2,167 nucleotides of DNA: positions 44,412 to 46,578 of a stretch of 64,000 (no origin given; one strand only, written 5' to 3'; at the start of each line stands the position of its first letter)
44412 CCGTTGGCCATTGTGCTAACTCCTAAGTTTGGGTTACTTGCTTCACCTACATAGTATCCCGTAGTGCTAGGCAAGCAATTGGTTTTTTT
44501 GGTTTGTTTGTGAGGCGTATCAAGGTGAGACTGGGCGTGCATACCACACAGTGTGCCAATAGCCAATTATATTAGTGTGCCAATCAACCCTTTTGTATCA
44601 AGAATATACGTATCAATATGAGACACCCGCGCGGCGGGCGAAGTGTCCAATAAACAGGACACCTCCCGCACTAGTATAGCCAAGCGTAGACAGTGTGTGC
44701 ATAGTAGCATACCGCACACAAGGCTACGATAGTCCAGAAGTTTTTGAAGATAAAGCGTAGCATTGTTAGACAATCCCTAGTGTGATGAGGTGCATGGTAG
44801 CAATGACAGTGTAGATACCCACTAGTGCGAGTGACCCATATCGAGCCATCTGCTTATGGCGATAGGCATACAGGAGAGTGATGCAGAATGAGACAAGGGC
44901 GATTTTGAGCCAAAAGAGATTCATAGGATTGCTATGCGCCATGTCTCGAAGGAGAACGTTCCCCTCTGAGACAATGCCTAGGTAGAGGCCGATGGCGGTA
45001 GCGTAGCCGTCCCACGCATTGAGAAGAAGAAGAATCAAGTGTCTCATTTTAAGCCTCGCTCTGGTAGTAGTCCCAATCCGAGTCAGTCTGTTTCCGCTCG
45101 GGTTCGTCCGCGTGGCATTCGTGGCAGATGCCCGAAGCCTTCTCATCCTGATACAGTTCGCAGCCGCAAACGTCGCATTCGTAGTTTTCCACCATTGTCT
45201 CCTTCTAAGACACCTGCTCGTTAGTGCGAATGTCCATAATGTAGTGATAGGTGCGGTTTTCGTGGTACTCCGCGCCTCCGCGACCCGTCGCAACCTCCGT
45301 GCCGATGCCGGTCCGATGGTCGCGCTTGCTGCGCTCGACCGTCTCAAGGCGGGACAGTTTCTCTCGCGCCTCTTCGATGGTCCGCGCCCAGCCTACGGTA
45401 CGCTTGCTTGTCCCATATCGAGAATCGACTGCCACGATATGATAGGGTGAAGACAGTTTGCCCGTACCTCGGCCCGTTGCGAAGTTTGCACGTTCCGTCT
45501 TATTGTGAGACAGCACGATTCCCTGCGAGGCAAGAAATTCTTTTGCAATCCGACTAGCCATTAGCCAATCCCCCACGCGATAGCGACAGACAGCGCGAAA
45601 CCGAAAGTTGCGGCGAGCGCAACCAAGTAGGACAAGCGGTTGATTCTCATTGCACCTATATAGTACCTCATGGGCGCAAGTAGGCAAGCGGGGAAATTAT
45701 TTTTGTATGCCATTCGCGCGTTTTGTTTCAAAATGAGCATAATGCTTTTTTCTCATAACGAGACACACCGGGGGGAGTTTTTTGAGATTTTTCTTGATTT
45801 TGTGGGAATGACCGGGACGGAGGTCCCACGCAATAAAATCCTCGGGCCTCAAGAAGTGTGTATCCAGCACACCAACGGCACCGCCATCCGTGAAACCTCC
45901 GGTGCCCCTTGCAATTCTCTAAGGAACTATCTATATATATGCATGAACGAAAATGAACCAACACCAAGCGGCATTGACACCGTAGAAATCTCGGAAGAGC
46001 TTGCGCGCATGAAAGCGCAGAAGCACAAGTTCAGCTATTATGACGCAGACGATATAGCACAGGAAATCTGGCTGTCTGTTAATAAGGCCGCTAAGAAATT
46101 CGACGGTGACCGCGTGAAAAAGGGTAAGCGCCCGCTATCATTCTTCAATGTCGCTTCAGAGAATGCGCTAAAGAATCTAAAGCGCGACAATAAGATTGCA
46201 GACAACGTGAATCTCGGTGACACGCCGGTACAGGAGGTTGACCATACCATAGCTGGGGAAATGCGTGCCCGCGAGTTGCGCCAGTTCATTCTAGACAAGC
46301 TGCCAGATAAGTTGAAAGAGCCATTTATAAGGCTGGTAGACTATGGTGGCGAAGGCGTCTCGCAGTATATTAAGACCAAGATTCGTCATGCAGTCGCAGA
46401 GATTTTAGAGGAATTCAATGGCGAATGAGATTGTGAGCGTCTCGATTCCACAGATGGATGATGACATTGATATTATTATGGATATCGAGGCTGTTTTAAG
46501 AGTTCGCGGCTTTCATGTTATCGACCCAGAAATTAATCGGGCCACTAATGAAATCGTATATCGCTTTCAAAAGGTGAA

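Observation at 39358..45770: Family of about 8 conserved 50-60-bp intergenic elements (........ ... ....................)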

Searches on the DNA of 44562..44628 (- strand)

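Call 79: build_rna_model(alignment_id=A3, structure=none)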
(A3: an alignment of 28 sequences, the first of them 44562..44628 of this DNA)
Model R1 built from alignment A3 (28 sequences, 67 columns); structure: none (sequence only).
model positions 67; base pairs 0; branch points 0; effective number of sequences 16.49; information 0.838 bits per position. No base pairs: searches with it score sequence only.

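Call 80: search_with_rna_model(model_id=R1, sources=[window, L001, L002, L003, L006, L008, L009, L010, L012, L013, L014], max_evalue=1)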
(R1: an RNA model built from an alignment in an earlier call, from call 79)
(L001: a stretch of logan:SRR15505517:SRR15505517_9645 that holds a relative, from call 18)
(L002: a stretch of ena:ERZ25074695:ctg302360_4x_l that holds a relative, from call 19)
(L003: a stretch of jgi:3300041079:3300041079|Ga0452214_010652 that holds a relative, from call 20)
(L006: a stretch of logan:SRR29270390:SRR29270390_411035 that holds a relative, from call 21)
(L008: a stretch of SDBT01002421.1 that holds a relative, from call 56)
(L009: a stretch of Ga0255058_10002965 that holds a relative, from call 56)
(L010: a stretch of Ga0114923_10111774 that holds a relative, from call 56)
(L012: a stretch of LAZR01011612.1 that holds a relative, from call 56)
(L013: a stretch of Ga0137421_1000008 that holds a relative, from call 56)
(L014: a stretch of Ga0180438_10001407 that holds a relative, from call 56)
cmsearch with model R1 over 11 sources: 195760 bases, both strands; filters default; matches with E-value up to 1: 107.
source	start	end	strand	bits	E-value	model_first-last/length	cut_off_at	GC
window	43102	43166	-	66.9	1.7e-19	2-66/67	-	0.37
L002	6852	6915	-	63.4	2.1e-18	2-65/67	-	0.34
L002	7773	7834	-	63.3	2.3e-18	2-63/67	-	0.37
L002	5349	5409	-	61.9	6.5e-18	3-63/67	-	0.34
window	44016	44079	-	61.2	1e-17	2-65/67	-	0.42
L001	3446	3510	-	61.1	1.1e-17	2-66/67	-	0.4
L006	1426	1489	-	59.9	2.7e-17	2-65/67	-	0.47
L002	3779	3842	-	59.7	3.2e-17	3-66/67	-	0.39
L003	3576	3639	-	59.1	4.7e-17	3-66/67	-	0.34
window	42706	42769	-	58.2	9.2e-17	2-65/67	-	0.41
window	44565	44627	-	58.1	1e-16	2-64/67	-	0.32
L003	4704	4768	-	57.3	1.7e-16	2-66/67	-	0.38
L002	8530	8591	-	57.2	1.8e-16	2-63/67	-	0.42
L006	4574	4634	-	57.1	2e-16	6-66/67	-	0.39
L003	5313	5375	-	56.3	3.6e-16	4-66/67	-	0.4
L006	4734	4795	-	55.7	5.6e-16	2-63/67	-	0.4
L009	752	816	-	55.6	5.9e-16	2-66/67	-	0.43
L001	1338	1399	-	55.4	6.6e-16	4-65/67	-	0.32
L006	5428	5492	-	55.4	6.7e-16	2-66/67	-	0.42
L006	2696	2760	-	54.9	9.6e-16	2-66/67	-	0.37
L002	7679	7741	-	54.4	1.4e-15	3-65/67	-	0.37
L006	1960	2023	-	52.4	5.7e-15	3-66/67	-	0.47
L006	2202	2266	-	52.4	6e-15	2-66/67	-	0.4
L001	2860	2917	-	49.3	5.4e-14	5-62/67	-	0.4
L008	6600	6660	-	49.1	6.2e-14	6-66/67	-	0.33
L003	3883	3940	-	48.4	1.1e-13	8-65/67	-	0.4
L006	3807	3861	-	47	2.7e-13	11-65/67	-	0.44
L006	6615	6677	-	46.1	5.4e-13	3-65/67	-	0.46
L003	132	192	-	41.2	1.8e-11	5-66/67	-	0.34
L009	149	211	-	40.6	2.8e-11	3-65/67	-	0.48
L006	41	103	-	35.6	1e-09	2-64/67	-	0.38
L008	2952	3011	-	34.8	1.9e-09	6-64/67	-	0.33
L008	7162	7208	-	28.3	1.9e-07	3-65/67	-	0.32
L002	6881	6913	+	26.8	5.9e-07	3-35/67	-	0.27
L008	5563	5605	-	24.7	2.6e-06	20-64/67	-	0.37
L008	2981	3011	+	23.2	7.6e-06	3-33/67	-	0.29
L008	6552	6595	-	22.1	1.7e-05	21-65/67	-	0.27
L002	3809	3842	+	20.7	4.8e-05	3-36/67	-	0.35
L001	1367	1401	+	20.5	5.3e-05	3-37/67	-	0.29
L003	5345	5380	+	19.9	8e-05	5-40/67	-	0.5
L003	4738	4766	+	19.6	9.8e-05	7-35/67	-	0.41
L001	5009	5084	-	19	0.00015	4-65/67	-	0.32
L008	5876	5920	-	18.4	0.00023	18-63/67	-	0.42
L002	5377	5410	+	18.3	0.00025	4-37/67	-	0.29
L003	6035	6079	-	17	0.00066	20-65/67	-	0.24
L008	5969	6013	+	16.8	0.00077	2-43/67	-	0.44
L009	1692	1755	-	16.7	0.00082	2-65/67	-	0.36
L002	7801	7832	+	16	0.0014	4-35/67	-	0.38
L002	7709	7744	+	15.7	0.0017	4-39/67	-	0.39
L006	5459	5491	+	15.5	0.0019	4-36/67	-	0.39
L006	4762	4792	+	15.3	0.0022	4-34/67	-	0.35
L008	8250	8282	-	15.1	0.0026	3-35/67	-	0.52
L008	8250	8281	+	14.9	0.0029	4-35/67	-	0.5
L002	8558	8589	+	14.9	0.003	4-35/67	-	0.41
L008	5971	6006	-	13.7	0.0072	3-35/67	-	0.39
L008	5812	5852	-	13.5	0.0079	21-63/67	-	0.32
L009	182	210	+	13.1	0.01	7-35/67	-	0.52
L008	7137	7161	-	12.9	0.012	42-66/67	-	0.36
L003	3610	3638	+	12.9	0.013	7-35/67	-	0.34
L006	3608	3642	+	12.9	0.013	4-38/67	-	0.54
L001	2887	2923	+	12.8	0.013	4-40/67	-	0.49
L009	787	814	+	12.7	0.014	8-35/67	-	0.43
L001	3477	3508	+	12.6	0.015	4-35/67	-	0.38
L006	1459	1487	+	12.3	0.019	7-35/67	-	0.41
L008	5045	5064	-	11.9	0.025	4-23/67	-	0.4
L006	2660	2694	-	11.8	0.028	18-64/67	-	0.37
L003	162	192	+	11.7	0.03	3-34/67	-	0.35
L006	6750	6773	+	11.7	0.03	3-26/67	-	0.46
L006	70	101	+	11.4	0.036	4-35/67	-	0.38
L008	5783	5803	-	11.1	0.046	45-65/67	-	0.33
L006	3876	3894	-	11.1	0.047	4-22/67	-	0.47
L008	6630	6660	+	10.8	0.057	3-33/67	-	0.35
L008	7190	7212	+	10.7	0.061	18-40/67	-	0.43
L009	1460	1501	+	10.4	0.077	5-40/67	-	0.5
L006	3877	3899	+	10.3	0.08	18-40/67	-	0.43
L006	6746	6773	-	10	0.097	13-40/67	-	0.5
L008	8541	8588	+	9.7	0.12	3-38/67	-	0.44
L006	1991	2026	+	9.6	0.13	4-39/67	-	0.5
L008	7797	7826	+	9.5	0.14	2-31/67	-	0.33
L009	1431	1450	+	9.5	0.14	3-22/67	-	0.5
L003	3526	3543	-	9.5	0.15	3-20/67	-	0.39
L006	5494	5513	-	9.4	0.15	4-23/67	-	0.55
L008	8174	8203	+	9.1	0.19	5-34/67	-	0.57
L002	7650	7668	-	9.1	0.2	42-60/67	-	0.42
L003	5698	5740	-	9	0.21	6-47/67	-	0.42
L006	2074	2101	-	8.8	0.25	3-30/67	-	0.5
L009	88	116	-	8.7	0.26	19-47/67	-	0.52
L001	1303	1326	-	8.6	0.27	4-27/67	-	0.29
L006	6648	6683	+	8.3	0.34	7-42/67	-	0.56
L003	5721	5738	+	8.2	0.36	14-31/67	-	0.44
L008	6671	6687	-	7.5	0.63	3-19/67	-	0.35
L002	7949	7974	+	7.4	0.63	20-45/67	-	0.46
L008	2815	2831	+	7.3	0.69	2-18/67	-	0.35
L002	7745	7765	-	7.3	0.71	36-56/67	-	0.43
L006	3836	3860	+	7.1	0.81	3-27/67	-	0.36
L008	6669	6685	+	6.9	0.91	3-19/67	-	0.35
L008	2693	2714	+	6.9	0.91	16-37/67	-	0.45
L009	1238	1284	+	6.8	0.97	5-35/67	-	0.45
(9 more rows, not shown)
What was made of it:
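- Checked: It found nothing at 39345-39364 (call 80).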

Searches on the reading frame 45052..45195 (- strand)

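Call 27: search_protein_families(library=pfam, proteins=[window:45052-45195:-], max_evalue=1)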
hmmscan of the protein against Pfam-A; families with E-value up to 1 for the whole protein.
seq(48 aa): 2 families
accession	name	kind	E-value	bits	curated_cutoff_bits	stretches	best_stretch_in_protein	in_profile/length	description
PF05191.20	ADK_lid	-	0.11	12.8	26.6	1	7-16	24-33/36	Adenylate kinase, active site lid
PF07699.19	Ephrin_rec_like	-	0.2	11.9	23.1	1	3-29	7-33/48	Tyrosine-protein kinase ephrin type A/B receptor-like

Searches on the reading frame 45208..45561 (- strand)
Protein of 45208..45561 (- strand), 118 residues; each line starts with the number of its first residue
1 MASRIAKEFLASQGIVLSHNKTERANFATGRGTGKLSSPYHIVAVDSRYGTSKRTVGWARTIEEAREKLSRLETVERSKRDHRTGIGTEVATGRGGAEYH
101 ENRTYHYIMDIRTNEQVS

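Call 27: search_protein_families(library=pfam, proteins=[window:45208-45561:-], max_evalue=1)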
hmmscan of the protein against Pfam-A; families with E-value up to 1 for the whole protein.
seq(118 aa): 2 families
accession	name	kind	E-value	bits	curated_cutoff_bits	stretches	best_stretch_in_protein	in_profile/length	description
PF12656.12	G-patch_2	-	0.058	13.9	26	1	55-90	24-59/61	G-patch domain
PF12223.13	DUF3602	-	0.089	13.9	21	0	70-97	52-78/80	Protein of unknown function (DUF3602)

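Call 28: search_protein_families(library=phrogs, proteins=[window:45208-45561:-], max_evalue=0.1)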
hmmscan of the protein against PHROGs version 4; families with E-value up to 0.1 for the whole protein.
seq(118 aa): 0 families

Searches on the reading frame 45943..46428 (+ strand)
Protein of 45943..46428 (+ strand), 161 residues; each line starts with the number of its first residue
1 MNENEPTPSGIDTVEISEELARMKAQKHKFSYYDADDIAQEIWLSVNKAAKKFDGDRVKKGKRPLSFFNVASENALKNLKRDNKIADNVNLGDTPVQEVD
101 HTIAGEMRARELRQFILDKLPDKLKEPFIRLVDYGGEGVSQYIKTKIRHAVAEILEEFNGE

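Call 10: search_protein_families(library=pfam, proteins=[window:45943-46428:+], max_evalue=0.01)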
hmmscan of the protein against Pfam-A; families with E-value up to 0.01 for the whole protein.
window:45943-46428:+ (161 aa): 1 family
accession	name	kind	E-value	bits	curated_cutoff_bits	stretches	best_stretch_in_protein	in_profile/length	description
PF04542.20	Sigma70_r2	-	2.8e-05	24.3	24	1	25-58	13-46/71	Sigma-70 region 2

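Call 15: find_related_loci(query=window:45943-46428:+, collection=viral_contigs, flank=10000)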
Query window:45943-46428:+ (161 aa) in viral_contigs; peptide patterns used: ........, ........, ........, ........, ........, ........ (x = any residue, [..] = any of these).
10 stretches matched a pattern, but none encodes a relative of the query by tblastn (E <= 1e-3).

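Call 17: find_homologous_proteins(query=window:45943-46428:+)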
Query window:45943-46428:+ (161 aa): 18 proteins with E <= 0.001 among 60 candidates.
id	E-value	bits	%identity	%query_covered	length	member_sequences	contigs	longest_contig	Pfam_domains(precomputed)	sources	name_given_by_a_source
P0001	1.3e-99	349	100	100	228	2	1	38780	-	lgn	-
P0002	1.9e-84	299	84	98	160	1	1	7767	-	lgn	-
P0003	8.5e-81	288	83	96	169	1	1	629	-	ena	-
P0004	5.7e-77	275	78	100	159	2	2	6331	-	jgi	-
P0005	6.4e-75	268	76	100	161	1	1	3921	-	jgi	-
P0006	7.0e-71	255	75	98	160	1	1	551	-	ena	-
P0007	1.8e-68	248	71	99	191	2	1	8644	-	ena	-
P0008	5.6e-63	230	68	98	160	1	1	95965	-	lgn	-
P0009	1.7e-62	228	67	98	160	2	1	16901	-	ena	-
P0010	7.8e-56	207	68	93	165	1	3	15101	-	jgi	jgi:DNA-directed RNA polymerase specialized sigma24 family protein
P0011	2.0e-46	176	59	91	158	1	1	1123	PF04542.21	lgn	-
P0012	7.6e-44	168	53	92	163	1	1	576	-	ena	-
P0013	1.4e-41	160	51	92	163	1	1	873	-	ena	-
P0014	8.5e-41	158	53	95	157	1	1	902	-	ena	-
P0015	1.2e-40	157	50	92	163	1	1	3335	-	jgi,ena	-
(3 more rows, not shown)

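Call 18: find_encoding_contigs(protein=P0008, flank=10000, max_places=3)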
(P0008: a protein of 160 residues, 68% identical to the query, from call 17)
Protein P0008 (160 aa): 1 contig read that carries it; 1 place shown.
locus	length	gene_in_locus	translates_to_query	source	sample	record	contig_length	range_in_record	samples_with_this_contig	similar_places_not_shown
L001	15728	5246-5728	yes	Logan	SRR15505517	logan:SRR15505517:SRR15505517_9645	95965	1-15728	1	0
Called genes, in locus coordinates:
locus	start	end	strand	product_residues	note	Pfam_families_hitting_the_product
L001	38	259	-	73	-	-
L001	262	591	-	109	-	-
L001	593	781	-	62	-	-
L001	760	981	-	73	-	-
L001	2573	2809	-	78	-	-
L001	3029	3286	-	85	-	-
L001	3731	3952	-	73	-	-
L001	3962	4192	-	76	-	-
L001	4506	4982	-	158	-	-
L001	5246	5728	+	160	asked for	-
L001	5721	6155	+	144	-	-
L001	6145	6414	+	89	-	-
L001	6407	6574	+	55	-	-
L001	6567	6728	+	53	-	-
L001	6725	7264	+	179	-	PF00413:Peptidase_M10 (weak)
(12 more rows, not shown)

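Call 19: find_encoding_contigs(protein=P0009, flank=10000, max_places=3)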
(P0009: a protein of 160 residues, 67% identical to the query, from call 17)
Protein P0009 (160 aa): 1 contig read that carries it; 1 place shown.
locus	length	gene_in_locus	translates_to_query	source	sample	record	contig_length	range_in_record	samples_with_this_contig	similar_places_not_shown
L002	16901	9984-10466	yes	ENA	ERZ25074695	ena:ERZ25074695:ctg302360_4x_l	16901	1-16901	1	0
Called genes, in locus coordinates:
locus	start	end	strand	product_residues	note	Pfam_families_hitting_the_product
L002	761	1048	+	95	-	-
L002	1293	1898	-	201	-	-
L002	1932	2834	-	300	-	-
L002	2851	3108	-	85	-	-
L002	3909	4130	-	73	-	-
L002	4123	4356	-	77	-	-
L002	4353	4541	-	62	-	-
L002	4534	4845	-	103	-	-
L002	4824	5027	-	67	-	-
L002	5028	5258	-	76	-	-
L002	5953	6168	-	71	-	-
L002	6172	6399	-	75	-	-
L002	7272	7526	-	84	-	-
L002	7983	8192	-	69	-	-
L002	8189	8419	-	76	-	-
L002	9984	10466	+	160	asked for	-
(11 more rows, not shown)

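Call 20: find_encoding_contigs(protein=P0010, flank=10000, max_places=3)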
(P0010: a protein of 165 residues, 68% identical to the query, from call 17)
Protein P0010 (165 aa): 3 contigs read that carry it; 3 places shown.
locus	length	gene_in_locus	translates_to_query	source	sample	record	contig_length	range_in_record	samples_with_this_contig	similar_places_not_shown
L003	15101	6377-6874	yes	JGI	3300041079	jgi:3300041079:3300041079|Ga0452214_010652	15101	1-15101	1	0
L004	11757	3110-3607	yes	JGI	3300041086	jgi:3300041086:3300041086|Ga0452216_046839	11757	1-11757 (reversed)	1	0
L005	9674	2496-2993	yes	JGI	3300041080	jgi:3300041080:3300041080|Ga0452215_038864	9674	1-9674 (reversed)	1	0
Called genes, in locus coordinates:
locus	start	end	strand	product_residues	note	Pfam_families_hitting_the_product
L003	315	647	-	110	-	-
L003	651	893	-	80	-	-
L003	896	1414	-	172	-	PF07963:N_methyl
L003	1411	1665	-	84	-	-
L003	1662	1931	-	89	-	-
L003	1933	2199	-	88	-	-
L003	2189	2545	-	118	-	-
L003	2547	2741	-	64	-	-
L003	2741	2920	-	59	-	-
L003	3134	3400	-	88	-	-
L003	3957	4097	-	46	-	-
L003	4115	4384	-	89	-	-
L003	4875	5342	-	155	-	-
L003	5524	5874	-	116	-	-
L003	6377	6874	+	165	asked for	-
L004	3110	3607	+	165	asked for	-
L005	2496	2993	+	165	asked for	-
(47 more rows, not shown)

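Call 21: find_encoding_contigs(protein=P0002, flank=10000, max_places=3)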
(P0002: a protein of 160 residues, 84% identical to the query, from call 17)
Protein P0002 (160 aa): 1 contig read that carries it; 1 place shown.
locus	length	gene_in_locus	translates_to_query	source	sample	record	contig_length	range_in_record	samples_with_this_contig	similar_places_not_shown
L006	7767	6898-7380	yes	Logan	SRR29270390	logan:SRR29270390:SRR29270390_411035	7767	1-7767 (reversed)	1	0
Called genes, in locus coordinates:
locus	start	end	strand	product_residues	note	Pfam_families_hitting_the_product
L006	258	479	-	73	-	-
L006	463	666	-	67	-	-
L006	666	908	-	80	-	-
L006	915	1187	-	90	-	-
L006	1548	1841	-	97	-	-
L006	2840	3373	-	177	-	-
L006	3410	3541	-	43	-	-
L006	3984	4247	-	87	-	-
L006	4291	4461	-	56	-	-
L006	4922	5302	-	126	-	-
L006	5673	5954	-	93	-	PF18902:DUF5658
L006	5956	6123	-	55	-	-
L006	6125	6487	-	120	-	-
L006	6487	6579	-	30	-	-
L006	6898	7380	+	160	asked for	-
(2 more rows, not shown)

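Call 28: search_protein_families(library=phrogs, proteins=[window:45943-46428:+], max_evalue=0.1)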
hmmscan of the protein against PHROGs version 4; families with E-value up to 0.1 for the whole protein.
window:45943-46428:+ (161 aa): 1 family
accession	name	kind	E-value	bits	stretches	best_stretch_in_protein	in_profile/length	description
phrog_1740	-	transcription regulation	0.0017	17.9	1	25-128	73-177/567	RNA polymerase sigma factor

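Call 29: search_dna_similar(query=window:45943-46428:+, collection=phages, mode=protein, max_evalue=0.01, max_rows=15)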
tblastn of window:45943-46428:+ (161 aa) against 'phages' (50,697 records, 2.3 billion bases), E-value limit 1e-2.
No match.

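Call 43: search_solved_structures(query=A2, max_evalue=1, show_alignments=2)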
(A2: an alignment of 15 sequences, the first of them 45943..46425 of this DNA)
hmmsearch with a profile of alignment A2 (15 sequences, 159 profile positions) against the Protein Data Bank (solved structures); distinct sequences matched with E-value up to 1: 0.
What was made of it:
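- Tried and rejected: PDB sequence search with the sigma profile: nothing (call 43).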

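Call 52: predict_structure(alignment_id=A2)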
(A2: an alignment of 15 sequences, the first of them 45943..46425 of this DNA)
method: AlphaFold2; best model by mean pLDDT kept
length: 161 residues; sequences in the alignment: 15
mean_pLDDT: 73.6   pTM: 0.43
mean pLDDT of the five models: 73.6, 72.7, 70.7, 67.5, 67.1
residues with pLDDT >= 90: 11; 70-90: 97; 50-70: 27; < 50: 26
segments of 3 or more residues with pLDDT < 50: 1-9, 87-100
pLDDT, mean of each block of 10 residues (from residue 1): 42 80 77 79 85 66 73 83 57 46 70 88 90 83 88 76 45
secondary structure, 60 per line:
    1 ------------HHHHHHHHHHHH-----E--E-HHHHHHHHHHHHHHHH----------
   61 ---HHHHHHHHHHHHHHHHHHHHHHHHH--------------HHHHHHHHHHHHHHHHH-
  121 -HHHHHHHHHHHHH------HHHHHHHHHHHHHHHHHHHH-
elements in order: H13-24 H35-50 H64-88 H103-119 H122-134 H141-160

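Call 55: find_related_loci(query=A2, collection=genome_contigs, flank=10000)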
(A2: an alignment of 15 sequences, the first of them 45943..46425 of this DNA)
Query A2 (161 aa) in genome_contigs; peptide patterns used: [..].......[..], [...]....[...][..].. (x = any residue, [..] = any of these).
81 stretches matched a pattern, but none encodes a relative of the query by tblastn (E <= 1e-3).
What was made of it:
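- Tried and rejected: GTDB genomes: no relative, so no host clue (call 55).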

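Call 56: find_related_loci(query=A2, collection=metagenome_contigs, flank=10000)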
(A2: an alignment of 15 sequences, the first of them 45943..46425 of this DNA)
Query A2 (161 aa) in metagenome_contigs; peptide patterns used: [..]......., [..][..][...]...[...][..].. (x = any residue, [..] = any of these).
600 stretches matched a pattern (row limit reached: there are more); 10 encode a relative of the query (tblastn E <= 1e-3); 10 distinct loci.
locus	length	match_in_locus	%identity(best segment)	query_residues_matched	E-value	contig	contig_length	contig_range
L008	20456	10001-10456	48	7-161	1e-48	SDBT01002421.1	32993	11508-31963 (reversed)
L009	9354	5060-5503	48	11-161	4e-46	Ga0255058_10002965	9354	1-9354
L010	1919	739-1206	44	1-158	8e-37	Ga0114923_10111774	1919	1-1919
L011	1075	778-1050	41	11-103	5e-20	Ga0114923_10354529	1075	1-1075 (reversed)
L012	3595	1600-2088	27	16-157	4e-13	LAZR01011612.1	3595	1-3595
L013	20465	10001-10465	29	13-155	2e-11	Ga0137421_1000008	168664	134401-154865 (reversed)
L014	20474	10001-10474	26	25-157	4e-10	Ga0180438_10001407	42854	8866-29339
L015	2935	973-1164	38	16-83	1e-8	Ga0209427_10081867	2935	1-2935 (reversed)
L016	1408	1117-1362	35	12-86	2e-7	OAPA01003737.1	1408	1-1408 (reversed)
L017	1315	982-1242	29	13-91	2e-6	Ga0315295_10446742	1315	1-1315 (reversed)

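Call 64: fold_search(model_id=the predicted structure, library=pdb)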
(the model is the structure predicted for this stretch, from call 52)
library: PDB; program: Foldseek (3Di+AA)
matches with E <= 10: 209; with E <= 0.001: 0
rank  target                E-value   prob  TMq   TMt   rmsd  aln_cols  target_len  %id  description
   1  7l7b_F                2.6e-02  0.98  0.35  0.22  14.8       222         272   15  Clostridioides difficile RNAP with fidaxomicin (released 2022-02-02)
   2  4nqw_A                3.9e-02  0.97  0.32  0.35  17.4       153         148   18  Structure of Mycobacterium tuberculosis extracytoplasmic function sigma factor SigK in complex with the cytosolic doma (released 2014-01-22)
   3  6dv9_F                4.5e-02  0.90  0.30  0.28  14.3       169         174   15  Crystal structure of Mycobacterium tuberculosis transcription initiation complex(ECF sigma factor L) containing 5nt RN (released 2019-02-20)
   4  8z6g_D                5.1e-02  0.85  0.28  0.27  15.8       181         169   16  the AlgU-MucAcyto complex structure in Pseudomonas aeruginosa (released 2024-05-08)
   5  5uxx_C                5.6e-02  0.95  0.34  0.34  18.0       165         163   16  Co-crystal structure of the sigma factor RpoE in complex with the anti-sigma factor NepR from Bartonella quintana (released 2018-02-28)
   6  9a4r_A                7.8e-02  0.84  0.32  0.25  15.6       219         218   17  Integrative model of RPSH-RPOB by crosslinking MS and deep learning (released 2024-09-18)
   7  4cxf_A                9.7e-02  0.91  0.31  0.32  15.6       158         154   16  Structure of CnrH in complex with the cytosolic domain of CnrY (released 2014-04-30)
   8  8z6g_B                9.7e-02  0.89  0.33  0.32  15.2       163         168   16  the AlgU-MucAcyto complex structure in Pseudomonas aeruginosa (released 2024-05-08)
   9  1or7_A                1.0e-01  0.89  0.34  0.31  16.7       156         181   17  Crystal Structure of Escherichia coli sigmaE with the Cytoplasmic Domain of its Anti-sigma RseA (released 2003-04-15)
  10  6in7_B                1.0e-01  0.66  0.26  0.25  15.0       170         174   16  Crystal structure of AlgU in complex with MucA(cyto) (released 2019-07-24)
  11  6tye_F                1.2e-01  0.85  0.31  0.31  14.8       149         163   17  Crystal structure of MTB sigma L transcription initiation complex with 5 nt long RNA primer (released 2020-03-11)
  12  7xl3_F                1.2e-01  0.69  0.30  0.19  15.2       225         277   17  Cryo-EM structure of Pseudomonas aeruginosa RNAP sigmaS holoenzyme complexes with transcription factor SutA (open lobe (released 2022-07-27)
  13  6tyg_F                1.5e-01  0.66  0.26  0.29  16.4       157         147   15  Crystal structure of MTB sigma L transcription initiation complex with 9 nt long RNA primer (released 2020-03-11)
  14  9dvu_G                1.7e-01  0.84  0.34  0.19  15.6       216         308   15  CryoEM structure of RpaA bound to PkaiBC DNA and Syn7942 RNAP-SigA holoenzyme (released 2025-10-15)
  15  5wur_A                1.7e-01  0.85  0.35  0.36  16.9       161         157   17  Crystal structure of SigW in complex with its anti-sigma RsiW, an oxdized form (released 2017-03-29)
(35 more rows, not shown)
